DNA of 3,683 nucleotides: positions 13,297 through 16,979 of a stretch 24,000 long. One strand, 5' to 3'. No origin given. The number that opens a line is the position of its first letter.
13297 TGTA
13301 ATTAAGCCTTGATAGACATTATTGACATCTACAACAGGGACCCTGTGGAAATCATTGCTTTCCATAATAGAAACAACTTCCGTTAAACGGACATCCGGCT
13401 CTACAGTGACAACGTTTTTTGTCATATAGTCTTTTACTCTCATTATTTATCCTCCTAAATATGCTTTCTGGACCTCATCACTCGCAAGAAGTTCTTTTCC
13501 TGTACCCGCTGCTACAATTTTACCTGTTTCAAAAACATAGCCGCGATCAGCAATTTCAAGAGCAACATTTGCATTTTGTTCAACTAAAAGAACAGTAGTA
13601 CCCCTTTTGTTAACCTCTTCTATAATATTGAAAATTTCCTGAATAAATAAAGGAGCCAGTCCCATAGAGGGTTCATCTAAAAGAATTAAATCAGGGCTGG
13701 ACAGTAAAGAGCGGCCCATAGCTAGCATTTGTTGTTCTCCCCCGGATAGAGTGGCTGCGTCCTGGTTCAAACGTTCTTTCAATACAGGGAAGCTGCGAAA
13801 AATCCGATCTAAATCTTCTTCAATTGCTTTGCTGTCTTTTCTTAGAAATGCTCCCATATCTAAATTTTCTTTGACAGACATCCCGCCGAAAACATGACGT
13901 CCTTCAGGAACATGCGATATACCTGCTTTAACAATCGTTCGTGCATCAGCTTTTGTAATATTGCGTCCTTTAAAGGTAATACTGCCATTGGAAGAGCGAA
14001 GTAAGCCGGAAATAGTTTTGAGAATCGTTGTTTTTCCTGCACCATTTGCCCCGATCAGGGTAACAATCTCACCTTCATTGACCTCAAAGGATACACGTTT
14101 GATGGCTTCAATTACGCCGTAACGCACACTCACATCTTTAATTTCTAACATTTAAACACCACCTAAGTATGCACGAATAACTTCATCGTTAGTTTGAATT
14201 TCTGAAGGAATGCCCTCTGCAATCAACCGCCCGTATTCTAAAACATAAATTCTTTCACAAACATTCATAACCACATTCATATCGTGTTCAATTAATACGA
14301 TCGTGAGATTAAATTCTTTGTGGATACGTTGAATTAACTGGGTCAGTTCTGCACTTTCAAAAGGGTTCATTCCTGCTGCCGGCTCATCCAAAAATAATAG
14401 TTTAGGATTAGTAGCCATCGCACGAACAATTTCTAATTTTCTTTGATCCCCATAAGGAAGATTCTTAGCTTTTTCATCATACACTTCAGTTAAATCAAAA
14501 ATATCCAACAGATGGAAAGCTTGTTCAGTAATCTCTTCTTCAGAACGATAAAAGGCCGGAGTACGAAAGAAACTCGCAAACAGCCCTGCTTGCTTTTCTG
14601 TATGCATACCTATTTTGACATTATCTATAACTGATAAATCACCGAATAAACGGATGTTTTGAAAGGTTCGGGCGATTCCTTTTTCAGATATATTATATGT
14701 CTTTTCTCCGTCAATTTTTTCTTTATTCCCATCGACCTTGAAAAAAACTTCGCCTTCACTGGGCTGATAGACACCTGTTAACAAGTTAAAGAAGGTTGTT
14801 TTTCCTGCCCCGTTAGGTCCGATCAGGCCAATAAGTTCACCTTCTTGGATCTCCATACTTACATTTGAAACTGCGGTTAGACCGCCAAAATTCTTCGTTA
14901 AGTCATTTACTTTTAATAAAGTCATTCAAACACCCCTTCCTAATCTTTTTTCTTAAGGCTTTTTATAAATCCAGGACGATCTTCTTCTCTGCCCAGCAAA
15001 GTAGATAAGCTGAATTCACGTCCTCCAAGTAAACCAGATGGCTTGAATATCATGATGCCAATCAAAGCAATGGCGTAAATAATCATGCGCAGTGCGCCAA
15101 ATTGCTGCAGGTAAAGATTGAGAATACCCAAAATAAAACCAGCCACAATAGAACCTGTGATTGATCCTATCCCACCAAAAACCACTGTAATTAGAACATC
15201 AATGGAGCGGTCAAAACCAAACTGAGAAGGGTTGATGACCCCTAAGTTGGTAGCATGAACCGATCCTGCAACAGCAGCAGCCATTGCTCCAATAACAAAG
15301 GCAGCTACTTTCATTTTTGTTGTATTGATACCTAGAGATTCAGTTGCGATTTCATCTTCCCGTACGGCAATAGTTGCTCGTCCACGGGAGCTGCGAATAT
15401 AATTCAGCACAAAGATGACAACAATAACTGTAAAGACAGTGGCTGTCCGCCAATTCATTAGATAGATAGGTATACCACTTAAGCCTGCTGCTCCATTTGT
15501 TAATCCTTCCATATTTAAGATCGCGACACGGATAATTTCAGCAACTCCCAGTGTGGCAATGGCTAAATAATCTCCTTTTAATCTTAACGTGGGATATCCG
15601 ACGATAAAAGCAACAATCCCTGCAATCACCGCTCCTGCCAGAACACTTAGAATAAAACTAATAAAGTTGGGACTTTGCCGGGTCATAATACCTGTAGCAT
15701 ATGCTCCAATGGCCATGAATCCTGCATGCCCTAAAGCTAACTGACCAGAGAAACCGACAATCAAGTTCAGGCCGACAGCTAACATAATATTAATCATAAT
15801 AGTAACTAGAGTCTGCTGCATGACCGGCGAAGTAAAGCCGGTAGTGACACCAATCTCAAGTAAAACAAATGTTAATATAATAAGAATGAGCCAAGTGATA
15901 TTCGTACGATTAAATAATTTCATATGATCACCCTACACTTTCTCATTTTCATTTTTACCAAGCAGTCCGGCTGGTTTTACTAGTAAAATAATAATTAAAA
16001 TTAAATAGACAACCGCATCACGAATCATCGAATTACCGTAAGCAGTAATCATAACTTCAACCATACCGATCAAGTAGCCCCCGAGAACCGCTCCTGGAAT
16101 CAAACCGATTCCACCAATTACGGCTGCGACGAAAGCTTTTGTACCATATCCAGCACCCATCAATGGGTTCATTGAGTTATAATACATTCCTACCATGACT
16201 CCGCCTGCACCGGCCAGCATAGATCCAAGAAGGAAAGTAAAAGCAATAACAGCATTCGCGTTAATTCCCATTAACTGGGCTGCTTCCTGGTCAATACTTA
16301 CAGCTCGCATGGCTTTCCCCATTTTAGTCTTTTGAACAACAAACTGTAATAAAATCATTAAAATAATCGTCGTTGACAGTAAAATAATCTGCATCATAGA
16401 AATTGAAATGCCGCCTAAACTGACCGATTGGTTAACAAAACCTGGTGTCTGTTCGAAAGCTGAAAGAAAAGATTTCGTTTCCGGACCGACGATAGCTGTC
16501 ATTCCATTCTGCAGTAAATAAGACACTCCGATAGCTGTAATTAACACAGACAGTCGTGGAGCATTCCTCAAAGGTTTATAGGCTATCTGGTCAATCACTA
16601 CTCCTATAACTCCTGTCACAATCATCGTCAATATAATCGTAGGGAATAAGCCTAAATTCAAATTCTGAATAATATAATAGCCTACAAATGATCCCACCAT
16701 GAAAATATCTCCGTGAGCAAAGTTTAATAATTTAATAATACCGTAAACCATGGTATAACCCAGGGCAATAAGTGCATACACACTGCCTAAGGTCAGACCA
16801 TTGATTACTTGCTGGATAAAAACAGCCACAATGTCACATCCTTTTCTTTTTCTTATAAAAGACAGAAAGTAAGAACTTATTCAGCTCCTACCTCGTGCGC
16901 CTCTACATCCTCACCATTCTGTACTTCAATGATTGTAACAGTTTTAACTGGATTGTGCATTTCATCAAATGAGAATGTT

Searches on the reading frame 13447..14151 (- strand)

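Call 56: search_protein_families(library=pfam, proteins=[window:13447-14151:-], max_evalue=0.00001)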
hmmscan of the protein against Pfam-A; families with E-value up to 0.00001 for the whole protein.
window:13447-14151:- (234 aa): 2 families
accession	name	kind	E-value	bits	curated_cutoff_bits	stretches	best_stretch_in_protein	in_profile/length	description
PF00005.33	ABC_tran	-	5.7e-33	114.8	25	1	18-162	2-136/137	ABC transporter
PF13304.12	AAA_21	-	1.7e-12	48.4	27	1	118-189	221-295/304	AAA domain, putative AbiEii toxin, Type IV TA system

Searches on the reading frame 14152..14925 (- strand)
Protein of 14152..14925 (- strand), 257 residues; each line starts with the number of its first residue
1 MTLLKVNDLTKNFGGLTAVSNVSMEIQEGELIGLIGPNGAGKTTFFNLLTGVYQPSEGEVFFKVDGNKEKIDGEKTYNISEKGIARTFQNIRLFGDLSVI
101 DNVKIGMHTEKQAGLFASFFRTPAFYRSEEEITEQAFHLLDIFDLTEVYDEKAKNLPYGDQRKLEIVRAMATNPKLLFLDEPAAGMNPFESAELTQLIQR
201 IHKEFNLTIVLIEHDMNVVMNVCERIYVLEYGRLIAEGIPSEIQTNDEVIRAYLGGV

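Call 56: search_protein_families(library=pfam, proteins=[window:14152-14925:-], max_evalue=0.00001)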
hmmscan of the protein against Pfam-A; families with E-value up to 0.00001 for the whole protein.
window:14152-14925:- (257 aa): 3 families
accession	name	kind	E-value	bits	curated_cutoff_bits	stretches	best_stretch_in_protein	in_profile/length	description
PF00005.33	ABC_tran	-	9.7e-30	104.4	25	1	20-183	2-136/137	ABC transporter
PF12399.14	BCA_ABC_TP_C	-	3.4e-09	36.6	25.5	1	233-256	1-24/27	Branched-chain amino acid ATP-binding cassette transporter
PF13304.12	AAA_21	-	8.4e-07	29.8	27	0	32-51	2-21/304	AAA domain, putative AbiEii toxin, Type IV TA system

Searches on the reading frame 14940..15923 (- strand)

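Call 56: search_protein_families(library=pfam, proteins=[window:14940-15923:-], max_evalue=0.00001)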
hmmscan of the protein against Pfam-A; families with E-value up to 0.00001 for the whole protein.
window:14940-15923:- (327 aa): 1 family
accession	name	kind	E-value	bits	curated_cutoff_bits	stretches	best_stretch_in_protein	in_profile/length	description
PF02653.21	BPD_transp_2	-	1.6e-43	149.2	26.8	1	36-290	3-268/269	Branched-chain amino acid transport system / permease component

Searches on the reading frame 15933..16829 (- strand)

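Call 56: search_protein_families(library=pfam, proteins=[window:15933-16829:-], max_evalue=0.00001)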
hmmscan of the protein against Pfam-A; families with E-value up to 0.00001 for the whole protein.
window:15933-16829:- (298 aa): 1 family
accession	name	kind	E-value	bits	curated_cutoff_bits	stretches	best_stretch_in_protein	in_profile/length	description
PF02653.21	BPD_transp_2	-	4.4e-45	154.4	26.8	1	8-282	2-269/269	Branched-chain amino acid transport system / permease component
